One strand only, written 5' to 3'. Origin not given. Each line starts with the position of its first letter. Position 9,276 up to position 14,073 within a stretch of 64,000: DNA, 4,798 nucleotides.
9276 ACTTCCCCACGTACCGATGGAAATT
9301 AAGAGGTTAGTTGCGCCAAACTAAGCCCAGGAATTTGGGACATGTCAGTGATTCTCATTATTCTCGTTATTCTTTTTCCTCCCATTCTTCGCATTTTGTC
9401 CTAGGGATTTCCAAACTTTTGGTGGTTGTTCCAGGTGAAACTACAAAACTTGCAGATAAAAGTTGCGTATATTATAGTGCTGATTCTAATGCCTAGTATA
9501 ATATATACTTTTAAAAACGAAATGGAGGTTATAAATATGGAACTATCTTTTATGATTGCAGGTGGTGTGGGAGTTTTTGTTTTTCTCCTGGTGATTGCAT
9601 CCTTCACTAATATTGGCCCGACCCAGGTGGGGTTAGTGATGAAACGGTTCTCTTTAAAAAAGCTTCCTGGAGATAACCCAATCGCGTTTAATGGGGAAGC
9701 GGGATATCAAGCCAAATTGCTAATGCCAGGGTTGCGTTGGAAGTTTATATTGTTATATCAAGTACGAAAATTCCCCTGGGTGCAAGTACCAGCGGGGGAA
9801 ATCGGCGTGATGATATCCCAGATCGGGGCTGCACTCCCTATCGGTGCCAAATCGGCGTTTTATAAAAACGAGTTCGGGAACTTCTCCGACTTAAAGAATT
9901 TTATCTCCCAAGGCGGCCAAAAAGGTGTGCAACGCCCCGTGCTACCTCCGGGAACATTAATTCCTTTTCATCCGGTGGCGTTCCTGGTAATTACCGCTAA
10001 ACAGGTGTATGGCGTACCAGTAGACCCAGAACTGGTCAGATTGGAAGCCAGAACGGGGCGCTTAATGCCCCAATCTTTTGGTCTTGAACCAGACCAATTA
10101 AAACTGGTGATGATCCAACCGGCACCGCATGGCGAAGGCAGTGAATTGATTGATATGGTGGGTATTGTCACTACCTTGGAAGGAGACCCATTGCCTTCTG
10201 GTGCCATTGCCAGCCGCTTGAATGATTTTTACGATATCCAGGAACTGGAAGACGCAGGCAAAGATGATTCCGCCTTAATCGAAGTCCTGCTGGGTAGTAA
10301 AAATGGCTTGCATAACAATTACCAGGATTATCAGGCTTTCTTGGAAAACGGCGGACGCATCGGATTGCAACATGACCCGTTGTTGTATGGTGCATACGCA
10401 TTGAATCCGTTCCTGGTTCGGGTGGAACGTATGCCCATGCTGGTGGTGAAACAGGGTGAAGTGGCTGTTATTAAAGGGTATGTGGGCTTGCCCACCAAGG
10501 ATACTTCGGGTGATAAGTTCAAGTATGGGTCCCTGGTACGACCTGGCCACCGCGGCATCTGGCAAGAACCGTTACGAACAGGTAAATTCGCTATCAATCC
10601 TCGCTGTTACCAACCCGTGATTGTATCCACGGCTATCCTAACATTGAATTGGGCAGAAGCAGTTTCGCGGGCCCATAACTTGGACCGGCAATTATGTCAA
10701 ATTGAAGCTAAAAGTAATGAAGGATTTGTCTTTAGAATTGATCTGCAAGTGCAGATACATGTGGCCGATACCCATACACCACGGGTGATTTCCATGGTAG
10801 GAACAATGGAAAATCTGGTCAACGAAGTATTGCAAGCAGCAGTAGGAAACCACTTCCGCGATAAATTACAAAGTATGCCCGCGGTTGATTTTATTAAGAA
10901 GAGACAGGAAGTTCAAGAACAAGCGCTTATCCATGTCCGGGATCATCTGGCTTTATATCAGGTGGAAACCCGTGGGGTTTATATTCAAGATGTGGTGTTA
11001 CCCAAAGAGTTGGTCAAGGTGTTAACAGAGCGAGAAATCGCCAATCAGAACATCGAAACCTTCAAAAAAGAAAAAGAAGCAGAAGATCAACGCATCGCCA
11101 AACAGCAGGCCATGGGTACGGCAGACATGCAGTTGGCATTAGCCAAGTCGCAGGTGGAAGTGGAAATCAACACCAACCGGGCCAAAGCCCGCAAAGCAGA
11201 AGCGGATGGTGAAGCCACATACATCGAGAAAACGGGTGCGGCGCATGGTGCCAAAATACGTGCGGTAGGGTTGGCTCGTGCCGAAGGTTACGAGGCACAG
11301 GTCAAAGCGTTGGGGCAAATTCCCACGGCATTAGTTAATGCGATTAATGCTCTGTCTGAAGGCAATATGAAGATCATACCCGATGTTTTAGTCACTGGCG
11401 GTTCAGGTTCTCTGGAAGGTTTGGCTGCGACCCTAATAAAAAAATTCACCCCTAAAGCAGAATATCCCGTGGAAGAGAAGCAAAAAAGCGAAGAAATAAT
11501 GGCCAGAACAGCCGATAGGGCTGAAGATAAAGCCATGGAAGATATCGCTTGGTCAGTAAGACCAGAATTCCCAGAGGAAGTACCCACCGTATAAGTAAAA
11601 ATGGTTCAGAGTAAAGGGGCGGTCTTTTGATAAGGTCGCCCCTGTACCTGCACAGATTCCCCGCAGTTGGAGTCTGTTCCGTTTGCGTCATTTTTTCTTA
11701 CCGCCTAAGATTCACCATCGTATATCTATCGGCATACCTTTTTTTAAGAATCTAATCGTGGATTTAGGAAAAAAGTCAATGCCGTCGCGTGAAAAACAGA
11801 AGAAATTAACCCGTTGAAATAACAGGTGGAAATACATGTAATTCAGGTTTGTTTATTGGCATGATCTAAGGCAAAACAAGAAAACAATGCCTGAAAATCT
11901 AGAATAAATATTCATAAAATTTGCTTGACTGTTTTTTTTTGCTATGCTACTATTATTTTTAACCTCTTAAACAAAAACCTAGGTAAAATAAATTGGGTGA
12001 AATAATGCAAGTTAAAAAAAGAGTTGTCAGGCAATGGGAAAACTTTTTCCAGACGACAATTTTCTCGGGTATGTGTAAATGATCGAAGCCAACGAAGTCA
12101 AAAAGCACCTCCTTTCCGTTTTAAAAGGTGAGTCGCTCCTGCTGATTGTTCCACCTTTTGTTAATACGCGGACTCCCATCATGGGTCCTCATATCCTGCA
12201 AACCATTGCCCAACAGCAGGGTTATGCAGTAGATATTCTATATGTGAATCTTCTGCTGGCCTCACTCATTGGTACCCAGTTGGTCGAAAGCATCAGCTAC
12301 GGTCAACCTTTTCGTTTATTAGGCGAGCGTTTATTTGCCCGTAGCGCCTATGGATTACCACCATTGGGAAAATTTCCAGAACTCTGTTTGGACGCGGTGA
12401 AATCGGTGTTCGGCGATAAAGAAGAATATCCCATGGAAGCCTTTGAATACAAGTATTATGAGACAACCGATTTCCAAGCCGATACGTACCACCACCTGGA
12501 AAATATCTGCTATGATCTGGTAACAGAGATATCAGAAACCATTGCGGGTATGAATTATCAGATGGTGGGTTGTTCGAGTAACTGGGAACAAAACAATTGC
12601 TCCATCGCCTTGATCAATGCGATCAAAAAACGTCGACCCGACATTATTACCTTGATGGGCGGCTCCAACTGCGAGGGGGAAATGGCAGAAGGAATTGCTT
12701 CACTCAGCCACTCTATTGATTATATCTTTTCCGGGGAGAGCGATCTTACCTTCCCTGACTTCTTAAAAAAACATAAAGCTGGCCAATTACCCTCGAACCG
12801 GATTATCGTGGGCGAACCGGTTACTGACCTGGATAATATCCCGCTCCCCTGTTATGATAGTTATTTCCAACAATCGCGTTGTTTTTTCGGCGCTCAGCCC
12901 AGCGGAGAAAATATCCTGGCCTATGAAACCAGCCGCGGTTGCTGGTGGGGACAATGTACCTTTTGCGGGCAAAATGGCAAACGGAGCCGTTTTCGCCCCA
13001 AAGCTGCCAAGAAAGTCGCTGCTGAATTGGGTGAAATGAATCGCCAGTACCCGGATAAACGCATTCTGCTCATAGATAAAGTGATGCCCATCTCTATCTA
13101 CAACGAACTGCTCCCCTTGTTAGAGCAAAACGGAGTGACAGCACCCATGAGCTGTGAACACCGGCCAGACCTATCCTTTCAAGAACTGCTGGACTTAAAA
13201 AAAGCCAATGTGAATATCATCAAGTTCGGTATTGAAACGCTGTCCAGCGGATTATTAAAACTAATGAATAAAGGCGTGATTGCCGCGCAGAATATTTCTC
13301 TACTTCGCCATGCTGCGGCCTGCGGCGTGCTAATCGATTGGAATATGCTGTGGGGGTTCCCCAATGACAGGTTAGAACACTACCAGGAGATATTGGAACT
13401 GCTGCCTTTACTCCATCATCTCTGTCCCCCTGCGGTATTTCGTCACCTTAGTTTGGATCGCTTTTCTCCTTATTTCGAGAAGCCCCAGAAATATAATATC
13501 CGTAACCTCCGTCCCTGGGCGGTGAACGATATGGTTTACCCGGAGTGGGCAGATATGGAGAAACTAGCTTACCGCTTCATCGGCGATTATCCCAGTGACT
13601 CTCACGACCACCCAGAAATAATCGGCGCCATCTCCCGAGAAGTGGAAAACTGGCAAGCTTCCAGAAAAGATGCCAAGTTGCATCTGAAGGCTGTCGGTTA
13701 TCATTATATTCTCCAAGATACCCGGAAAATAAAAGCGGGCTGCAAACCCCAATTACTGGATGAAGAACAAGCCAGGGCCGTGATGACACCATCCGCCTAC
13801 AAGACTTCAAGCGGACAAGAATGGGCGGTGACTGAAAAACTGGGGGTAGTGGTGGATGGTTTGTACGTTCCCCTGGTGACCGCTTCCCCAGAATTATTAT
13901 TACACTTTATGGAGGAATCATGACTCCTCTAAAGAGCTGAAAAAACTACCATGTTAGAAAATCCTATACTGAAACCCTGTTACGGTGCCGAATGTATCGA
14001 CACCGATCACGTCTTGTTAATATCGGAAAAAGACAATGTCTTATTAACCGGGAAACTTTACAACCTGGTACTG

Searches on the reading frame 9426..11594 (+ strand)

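Call 4: search_protein_families(library=pfam, proteins=[window:9426-11594:+], max_evalue=0.01)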
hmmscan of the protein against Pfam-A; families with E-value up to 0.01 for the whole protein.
window:9426-11594:+ (722 aa): 2 families
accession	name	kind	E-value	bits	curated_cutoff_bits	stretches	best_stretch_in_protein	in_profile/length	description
PF01145.31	Band_7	-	3.1e-16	60.4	23.6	1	340-553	2-175/176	SPFH domain / Band 7 family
PF13421.11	Band_7_1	-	0.0012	19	24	1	456-536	120-206/211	SPFH domain-Band 7 family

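Call 5: search_protein_families(library=ncbifam, proteins=[window:9426-11594:+], max_evalue=0.01)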
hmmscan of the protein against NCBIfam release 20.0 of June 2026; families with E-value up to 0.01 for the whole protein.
window:9426-11594:+ (722 aa): 0 families

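Call 51: search_protein_families(library=padloc, proteins=[window:9426-11594:+], max_evalue=0.001)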
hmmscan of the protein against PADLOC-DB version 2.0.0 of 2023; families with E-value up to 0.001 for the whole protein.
window:9426-11594:+ (722 aa): 0 families

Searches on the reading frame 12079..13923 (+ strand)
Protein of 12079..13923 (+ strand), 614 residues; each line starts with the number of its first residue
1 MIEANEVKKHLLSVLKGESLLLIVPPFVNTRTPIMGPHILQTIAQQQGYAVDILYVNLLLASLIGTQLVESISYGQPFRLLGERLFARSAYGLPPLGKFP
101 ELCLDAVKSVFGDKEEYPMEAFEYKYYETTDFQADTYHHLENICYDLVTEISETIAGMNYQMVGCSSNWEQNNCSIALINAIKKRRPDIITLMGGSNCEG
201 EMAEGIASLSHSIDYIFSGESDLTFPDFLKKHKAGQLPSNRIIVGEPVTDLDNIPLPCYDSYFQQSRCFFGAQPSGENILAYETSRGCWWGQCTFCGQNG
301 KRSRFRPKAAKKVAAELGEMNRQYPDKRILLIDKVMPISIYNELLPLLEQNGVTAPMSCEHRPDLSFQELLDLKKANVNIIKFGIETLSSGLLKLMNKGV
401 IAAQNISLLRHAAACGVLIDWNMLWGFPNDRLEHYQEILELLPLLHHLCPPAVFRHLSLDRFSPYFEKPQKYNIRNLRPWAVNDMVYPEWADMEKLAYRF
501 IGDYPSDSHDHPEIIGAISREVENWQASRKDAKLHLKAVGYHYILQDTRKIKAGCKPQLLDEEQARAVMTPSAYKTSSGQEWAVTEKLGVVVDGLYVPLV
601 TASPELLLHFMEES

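Call 4: search_protein_families(library=pfam, proteins=[window:12079-13923:+], max_evalue=0.01)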
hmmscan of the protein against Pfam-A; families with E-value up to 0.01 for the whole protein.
window:12079-13923:+ (614 aa): 2 families
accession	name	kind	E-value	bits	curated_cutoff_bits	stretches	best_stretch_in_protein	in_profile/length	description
PF04055.27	Radical_SAM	-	9e-10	39.4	29.5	1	282-442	1-166/166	Radical SAM superfamily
PF02310.24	B12-binding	-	0.00045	20.5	32.1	1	149-228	41-120/121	B12 binding domain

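Call 5: search_protein_families(library=ncbifam, proteins=[window:12079-13923:+], max_evalue=0.01)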
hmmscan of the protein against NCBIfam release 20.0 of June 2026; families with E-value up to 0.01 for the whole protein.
window:12079-13923:+ (614 aa): 13 families
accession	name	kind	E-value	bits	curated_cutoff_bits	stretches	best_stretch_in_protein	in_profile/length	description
TIGR03975.1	rSAM_ocin_1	subfamily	1e-130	437.1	281.85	1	21-559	2-549/606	RiPP maturation radical SAM C-methyltransferase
TIGR04072.2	rSAM_ladder_B12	equivalog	6e-12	44.9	360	1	177-447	88-351/443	lipid biosynthesis B12-binding/radical SAM protein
TIGR03471.1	HpnJ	equivalog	1.6e-10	40.5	577.6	1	158-439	67-359/472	hopanoid biosynthesis associated radical SAM protein HpnJ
TIGR04013.1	B12_SAM_MJ_1487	hypoth_equivalog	2.1e-10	40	251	1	154-320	38-192/382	TIGR04013 family B12-binding domain/radical SAM domain-containing protein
NF050148.1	rSAM_ApyD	equivalog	2e-09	36.4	750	1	175-442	90-363/645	RiPP biosynthesis radical SAM protein ApyD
TIGR04014.1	B12_SAM_MJ_0865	equivalog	4.8e-09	35.5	360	1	282-442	163-333/434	methyl-coenzyme M reductase glutamine C-methyltransferase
TIGR04367.1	HpnR_B12_rSAM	equivalog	1.5e-08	33.6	650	1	152-425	53-333/490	hopanoid C-3 methylase HpnR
TIGR04479.1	bcpD_PhpK_rSAM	subfamily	5.5e-08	31.6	600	1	278-493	240-456/504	PhpK family radical SAM P-methyltransferase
NF038361.1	rSAM_Sden_1168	equivalog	1.4e-07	30.5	575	1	210-330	196-332/560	Sden_1168 family B12-binding radical SAM P-methyltransferase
TIGR02026.1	BchE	equivalog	6.5e-07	28.6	481.35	1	274-440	189-360/497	magnesium-protoporphyrin IX monomethyl ester anaerobic oxidative cyclase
TIGR04295.1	B12_rSAM_oligo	hypoth_equivalog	8.9e-06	24.6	400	1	270-403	192-320/422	TIGR04295 family B12-binding domain-containing radical SAM protein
NF033712.0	B12_rSAM_KedN5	subfamily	0.0037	15.5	700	0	161-236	64-138/624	KedN5 family methylcobalamin-dependent radical SAM C-methyltransferase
TIGR01574.1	miaB-methiolase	equivalog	0.0094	15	355.3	0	378-442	256-322/437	tRNA (N6-isopentenyl adenosine(37)-C2)-methylthiotransferase MiaB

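Call 40: list_cluster_members(proteins=[P0001, P0002, window:12079-13920:+, window:17061-22334:+])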
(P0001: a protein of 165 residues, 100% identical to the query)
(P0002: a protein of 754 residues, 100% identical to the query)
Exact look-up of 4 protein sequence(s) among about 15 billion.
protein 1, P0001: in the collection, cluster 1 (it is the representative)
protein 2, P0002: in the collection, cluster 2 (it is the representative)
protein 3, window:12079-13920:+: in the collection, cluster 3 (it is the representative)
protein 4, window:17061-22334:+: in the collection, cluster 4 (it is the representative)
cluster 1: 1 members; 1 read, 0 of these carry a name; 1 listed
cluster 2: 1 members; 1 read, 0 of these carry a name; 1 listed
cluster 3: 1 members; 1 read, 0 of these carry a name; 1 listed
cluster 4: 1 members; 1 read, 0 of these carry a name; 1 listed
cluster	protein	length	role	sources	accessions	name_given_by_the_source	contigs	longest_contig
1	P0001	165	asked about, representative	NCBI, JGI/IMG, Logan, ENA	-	-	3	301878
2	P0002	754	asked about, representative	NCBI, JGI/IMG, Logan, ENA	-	-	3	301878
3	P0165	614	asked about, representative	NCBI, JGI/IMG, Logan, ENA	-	-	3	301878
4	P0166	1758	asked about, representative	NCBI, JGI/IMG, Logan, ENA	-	-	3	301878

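Call 51: search_protein_families(library=padloc, proteins=[window:12079-13923:+], max_evalue=0.001)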
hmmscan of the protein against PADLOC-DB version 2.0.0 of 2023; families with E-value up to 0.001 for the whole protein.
window:12079-13923:+ (614 aa): 1 family
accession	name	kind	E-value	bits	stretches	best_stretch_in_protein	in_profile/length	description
PDLC04689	PDC-M51A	-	3.7e-07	27.3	1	149-439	59-346/420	-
